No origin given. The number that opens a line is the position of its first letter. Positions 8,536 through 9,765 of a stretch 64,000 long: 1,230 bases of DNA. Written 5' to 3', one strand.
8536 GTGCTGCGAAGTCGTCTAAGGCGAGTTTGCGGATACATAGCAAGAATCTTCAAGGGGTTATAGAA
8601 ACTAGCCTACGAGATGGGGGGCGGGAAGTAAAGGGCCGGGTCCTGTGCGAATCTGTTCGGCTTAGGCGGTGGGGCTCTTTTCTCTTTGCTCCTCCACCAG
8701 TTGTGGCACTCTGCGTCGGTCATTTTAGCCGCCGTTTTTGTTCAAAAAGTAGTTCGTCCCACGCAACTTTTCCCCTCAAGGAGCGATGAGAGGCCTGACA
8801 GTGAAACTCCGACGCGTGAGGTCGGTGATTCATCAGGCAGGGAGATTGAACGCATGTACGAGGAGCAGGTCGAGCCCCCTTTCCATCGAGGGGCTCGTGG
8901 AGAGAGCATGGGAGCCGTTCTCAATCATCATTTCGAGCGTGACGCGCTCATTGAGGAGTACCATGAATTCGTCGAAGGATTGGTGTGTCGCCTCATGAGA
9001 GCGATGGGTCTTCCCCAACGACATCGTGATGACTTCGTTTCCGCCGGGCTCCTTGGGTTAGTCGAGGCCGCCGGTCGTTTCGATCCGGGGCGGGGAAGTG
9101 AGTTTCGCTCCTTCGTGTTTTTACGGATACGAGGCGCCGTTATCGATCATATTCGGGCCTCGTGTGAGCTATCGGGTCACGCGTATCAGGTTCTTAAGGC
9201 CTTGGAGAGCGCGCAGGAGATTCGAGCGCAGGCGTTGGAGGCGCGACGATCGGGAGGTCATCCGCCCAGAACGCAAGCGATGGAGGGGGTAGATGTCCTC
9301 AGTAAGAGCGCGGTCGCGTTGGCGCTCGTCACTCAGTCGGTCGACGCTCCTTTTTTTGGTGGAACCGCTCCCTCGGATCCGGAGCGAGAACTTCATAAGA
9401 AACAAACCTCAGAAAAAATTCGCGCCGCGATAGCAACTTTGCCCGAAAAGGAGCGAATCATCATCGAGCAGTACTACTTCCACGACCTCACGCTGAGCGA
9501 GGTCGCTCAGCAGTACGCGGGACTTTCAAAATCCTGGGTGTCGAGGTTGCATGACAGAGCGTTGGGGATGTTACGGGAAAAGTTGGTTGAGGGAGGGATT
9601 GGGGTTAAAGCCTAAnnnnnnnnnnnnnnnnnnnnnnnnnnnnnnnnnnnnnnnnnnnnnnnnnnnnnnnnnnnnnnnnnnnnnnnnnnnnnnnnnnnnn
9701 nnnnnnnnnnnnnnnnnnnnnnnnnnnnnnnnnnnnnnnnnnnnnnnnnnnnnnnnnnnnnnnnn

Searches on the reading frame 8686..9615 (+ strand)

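Call 5: search_protein_families(library=pfam, proteins=[window:8686-9615:+], max_evalue=0.1)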
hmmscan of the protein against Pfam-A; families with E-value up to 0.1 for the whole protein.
window:8686-9615:+ (309 aa): 5 families
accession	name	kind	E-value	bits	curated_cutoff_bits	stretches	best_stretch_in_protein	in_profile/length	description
PF04545.22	Sigma70_r4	-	6e-13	48.5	24.1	1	248-298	1-50/50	Sigma-70, region 4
PF04542.20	Sigma70_r2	-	2.9e-12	46.6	24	1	88-158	1-67/71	Sigma-70 region 2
PF08281.18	Sigma70_r4_2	-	5.9e-06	26.3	25.7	1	243-276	2-35/54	Sigma-70, region 4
PF13384.12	HTH_23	-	0.014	15.6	24.6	0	243-291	4-40/50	Homeodomain-like domain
PF04297.20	UPF0122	-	0.015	16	22.7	1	252-289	18-54/101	Putative helix-turn-helix protein, YlxM / p13 like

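Call 6: search_protein_families(library=ncbifam, proteins=[window:8686-9615:+], max_evalue=0.1)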
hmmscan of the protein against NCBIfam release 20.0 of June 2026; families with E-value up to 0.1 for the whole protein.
window:8686-9615:+ (309 aa): 89 families (the best 25 are shown)
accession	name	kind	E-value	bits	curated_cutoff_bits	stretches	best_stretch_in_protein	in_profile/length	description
TIGR02479.1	FliA_WhiG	subfamily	1.8e-30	106.4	189.6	1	88-300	1-223/224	FliA/WhiG family RNA polymerase sigma factor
TIGR02937.1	sigma70-ECF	superfamily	1.4e-27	96.3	42.9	1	85-300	3-165/165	sigma-70 family RNA polymerase sigma factor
NF005413.0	PRK06986.1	subfamily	9.3e-27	94.4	201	2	228-302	165-238/241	RNA polymerase sigma factor FliA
NF004935.0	PRK06288.1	equivalog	1.3e-26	93.8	343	2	227-302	190-264/270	RNA polymerase sigma factor WhiG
NF005809.0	PRK07670.1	equivalog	8.6e-25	87.7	326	2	86-183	26-122/255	FliA/WhiG family RNA polymerase sigma factor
NF004572.0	PRK05911.1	equivalog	5.2e-20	71.9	378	2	84-184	24-123/257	RNA polymerase sigma factor sigma-28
TIGR02980.1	SigBFG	subfamily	5.6e-19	68.7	234.35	1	84-300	4-226/227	SigB/SigF/SigG family RNA polymerase sigma factor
NF005514.0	PRK07122.1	subfamily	4.4e-16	58.8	372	1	113-300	66-263/264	RNA polymerase sigma factor SigF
NF005644.0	PRK07408.1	subfamily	4.8e-15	55.9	261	1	111-300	52-253/258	RNA polymerase sigma factor SigF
NF005248.0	PRK06759.1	equivalog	3e-12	46.6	133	2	92-163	9-78/156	RNA polymerase factor sigma-70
NF009091.0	PRK12427.1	equivalog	2e-10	40.7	339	1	113-287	44-218/233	FliA/WhiG family RNA polymerase sigma factor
TIGR02941.1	Sigma_B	equivalog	2.4e-10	40.3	315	2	85-158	31-100/255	RNA polymerase sigma factor SigB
TIGR02392.1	rpoH_proteo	equivalog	3.3e-10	40.1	323.1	2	234-300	201-268/270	RNA polymerase sigma factor RpoH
NF006176.0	PRK08311.2-4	equivalog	4.5e-10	39.3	260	1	84-179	27-122/249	RNA polymerase sigma factor SigI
TIGR02885.1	spore_sigF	equivalog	1.6e-09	37.9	321.45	1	244-300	176-231/231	RNA polymerase sporulation sigma factor SigF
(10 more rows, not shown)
